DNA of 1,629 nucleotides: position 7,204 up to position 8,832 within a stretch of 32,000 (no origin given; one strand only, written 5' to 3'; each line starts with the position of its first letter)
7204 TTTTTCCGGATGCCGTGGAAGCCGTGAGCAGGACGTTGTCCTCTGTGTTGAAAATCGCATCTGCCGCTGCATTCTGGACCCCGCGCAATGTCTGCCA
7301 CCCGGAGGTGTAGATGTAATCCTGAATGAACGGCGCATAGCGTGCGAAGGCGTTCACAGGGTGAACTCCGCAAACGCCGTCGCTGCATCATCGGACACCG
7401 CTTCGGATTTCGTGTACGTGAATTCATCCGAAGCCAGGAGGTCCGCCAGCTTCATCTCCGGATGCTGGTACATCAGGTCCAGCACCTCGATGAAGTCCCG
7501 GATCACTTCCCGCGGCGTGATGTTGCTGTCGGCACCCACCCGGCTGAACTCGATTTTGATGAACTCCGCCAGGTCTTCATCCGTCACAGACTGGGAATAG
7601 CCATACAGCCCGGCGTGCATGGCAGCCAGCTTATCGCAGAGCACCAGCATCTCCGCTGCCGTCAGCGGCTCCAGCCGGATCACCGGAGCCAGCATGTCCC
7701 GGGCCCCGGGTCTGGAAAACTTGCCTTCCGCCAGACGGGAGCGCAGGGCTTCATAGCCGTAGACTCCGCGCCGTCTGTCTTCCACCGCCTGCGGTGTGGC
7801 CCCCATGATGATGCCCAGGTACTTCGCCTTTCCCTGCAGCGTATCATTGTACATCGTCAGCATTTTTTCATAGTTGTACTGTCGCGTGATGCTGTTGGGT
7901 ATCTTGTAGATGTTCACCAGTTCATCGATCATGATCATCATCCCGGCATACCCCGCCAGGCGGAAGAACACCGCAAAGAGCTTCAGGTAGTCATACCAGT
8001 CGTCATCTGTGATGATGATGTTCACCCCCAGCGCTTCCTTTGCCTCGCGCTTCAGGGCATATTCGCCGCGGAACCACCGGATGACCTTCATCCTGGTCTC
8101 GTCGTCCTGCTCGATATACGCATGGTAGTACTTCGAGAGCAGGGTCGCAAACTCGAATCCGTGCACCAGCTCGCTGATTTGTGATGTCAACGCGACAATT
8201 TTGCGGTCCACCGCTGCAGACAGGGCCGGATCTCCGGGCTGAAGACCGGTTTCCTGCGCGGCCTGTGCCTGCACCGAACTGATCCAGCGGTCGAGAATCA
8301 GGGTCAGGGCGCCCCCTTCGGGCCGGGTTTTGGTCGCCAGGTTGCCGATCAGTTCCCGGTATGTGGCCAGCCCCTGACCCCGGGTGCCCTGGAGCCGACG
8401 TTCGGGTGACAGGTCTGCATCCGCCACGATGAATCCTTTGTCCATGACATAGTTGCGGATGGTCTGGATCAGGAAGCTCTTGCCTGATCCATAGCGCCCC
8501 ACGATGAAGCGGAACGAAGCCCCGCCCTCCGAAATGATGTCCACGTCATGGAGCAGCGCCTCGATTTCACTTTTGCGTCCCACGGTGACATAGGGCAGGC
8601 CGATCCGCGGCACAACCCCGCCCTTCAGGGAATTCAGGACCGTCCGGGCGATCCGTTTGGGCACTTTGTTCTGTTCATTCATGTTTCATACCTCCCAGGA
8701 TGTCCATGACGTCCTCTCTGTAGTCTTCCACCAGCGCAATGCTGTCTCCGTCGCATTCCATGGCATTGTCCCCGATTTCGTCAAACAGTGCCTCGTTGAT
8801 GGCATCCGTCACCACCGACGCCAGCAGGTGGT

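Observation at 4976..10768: Tightly coupled TerB-N/TerB-C + DUF2791-type ATPase + DExH helicase cassette (Shango-like defence module) in a tRNA-adjacent islet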

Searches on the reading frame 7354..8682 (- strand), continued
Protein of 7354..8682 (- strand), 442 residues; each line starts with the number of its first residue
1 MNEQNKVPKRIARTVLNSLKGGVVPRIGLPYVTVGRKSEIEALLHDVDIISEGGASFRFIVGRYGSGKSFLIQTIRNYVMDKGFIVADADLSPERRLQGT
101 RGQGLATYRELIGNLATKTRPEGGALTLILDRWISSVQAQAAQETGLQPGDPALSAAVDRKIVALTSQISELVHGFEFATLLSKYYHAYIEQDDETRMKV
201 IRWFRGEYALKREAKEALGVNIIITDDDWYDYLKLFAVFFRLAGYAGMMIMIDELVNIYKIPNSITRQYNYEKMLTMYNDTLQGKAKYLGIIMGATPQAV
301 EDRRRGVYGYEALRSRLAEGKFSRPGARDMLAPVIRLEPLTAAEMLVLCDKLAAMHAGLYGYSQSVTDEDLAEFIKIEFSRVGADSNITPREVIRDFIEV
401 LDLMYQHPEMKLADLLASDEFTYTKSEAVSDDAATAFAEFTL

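Call 90: search_dna_similar(query=window:7354-8682:-, collection=phages, mode=protein, max_rows=10)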
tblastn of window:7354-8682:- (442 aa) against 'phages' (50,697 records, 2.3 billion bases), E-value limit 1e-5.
No match.

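Call 91: get_annotated_region(hit=H3, flank=6000)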
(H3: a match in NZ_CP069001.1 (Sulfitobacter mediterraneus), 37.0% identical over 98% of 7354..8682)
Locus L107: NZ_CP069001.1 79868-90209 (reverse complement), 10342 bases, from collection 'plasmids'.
description: Sulfitobacter mediterraneus strain SC7-37 plasmid P2, complete sequence
organism: Sulfitobacter mediterraneus (NCBI taxid 83219)
taxonomy: Bacteria; Pseudomonadota; Alphaproteobacteria; Rhodobacterales; Roseobacteraceae; Sulfitobacter; Sulfitobacter mediterraneus
host: -; source: Skeletonema costatum,The surface seawater at the Pearl River Estuary; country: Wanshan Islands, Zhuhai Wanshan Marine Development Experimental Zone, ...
typing (MOB-suite, as given by PLSDB): conjugative; relaxase MOBP; mating-pair formation MPF_T
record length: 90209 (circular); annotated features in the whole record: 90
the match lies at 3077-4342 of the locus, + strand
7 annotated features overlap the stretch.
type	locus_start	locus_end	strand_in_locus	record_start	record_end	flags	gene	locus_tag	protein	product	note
CDS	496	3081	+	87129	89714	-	-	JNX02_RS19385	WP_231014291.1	TerB N-terminal domain-containing protein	-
CDS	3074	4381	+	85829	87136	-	-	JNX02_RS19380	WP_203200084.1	ATP-binding protein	-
CDS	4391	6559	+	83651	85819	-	-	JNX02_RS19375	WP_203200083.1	DEAD/DEAH box helicase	-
CDS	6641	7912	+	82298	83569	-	-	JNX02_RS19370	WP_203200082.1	ABC-three component system protein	-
CDS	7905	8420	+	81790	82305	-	-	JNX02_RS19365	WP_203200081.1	ABC-three component system middle component 5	-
CDS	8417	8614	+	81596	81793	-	-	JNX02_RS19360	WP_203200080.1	ATP-binding protein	-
CDS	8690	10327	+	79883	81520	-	-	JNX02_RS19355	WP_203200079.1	hypothetical protein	-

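Call 92: get_annotated_region(hit=H2, flank=6000)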
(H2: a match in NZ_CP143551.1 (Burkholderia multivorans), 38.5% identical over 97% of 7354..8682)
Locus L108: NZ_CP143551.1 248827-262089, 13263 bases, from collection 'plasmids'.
description: Burkholderia multivorans strain 2023CK-01339 plasmid unnamed1, complete sequence
organism: Burkholderia multivorans (NCBI taxid 87883)
taxonomy: Bacteria; Pseudomonadota; Betaproteobacteria; Burkholderiales; Burkholderiaceae; Burkholderia; Burkholderia multivorans
host: -; source: Homo sapiens,bronchoalveolar lavage; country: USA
typing (MOB-suite, as given by PLSDB): non-mobilizable
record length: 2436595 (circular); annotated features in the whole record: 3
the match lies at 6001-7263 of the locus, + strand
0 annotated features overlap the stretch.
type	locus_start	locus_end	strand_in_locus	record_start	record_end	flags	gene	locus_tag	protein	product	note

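Call 94: search_protein_families(library=pfam, proteins=[L107:496-3081:+, L108:3482-5974:+], max_evalue=0.01)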
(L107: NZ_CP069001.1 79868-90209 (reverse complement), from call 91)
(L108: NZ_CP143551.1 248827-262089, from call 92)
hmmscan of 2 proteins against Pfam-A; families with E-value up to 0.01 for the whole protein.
L107:496-3081:+ (861 aa): 4 families
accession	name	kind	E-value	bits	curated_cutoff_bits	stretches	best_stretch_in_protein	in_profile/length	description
PF13208.11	TerB_N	-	5.1e-67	226.1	25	1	178-379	1-207/207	TerB N-terminal domain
PF15615.11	TerB_C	-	2.1e-23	83.6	26.3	1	735-850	17-147/148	TerB-C domain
PF05099.18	TerB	-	6.7e-09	36.5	24.4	1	591-696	5-111/118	Tellurite resistance protein TerB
PF04391.17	DUF533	-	3.7e-06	27.1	29.6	1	659-696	70-107/178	Protein of unknown function (DUF533)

L108:3482-5974:+ (830 aa): 3 families
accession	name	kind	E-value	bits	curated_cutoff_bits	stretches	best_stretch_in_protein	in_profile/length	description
PF13208.11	TerB_N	-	1.1e-37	130.3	25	1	149-354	3-207/207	TerB N-terminal domain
PF15615.11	TerB_C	-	2e-36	125.8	26.3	1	689-829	7-148/148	TerB-C domain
PF05099.18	TerB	-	1.6e-10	41.7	24.4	1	559-666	5-113/118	Tellurite resistance protein TerB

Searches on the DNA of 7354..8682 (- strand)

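Call 73: search_dna_similar(query=window:7354-8682:-, collection=ecoli_genomes, mode=distant, max_rows=10)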
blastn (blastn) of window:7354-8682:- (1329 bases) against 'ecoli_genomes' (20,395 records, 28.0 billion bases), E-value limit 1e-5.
No match.
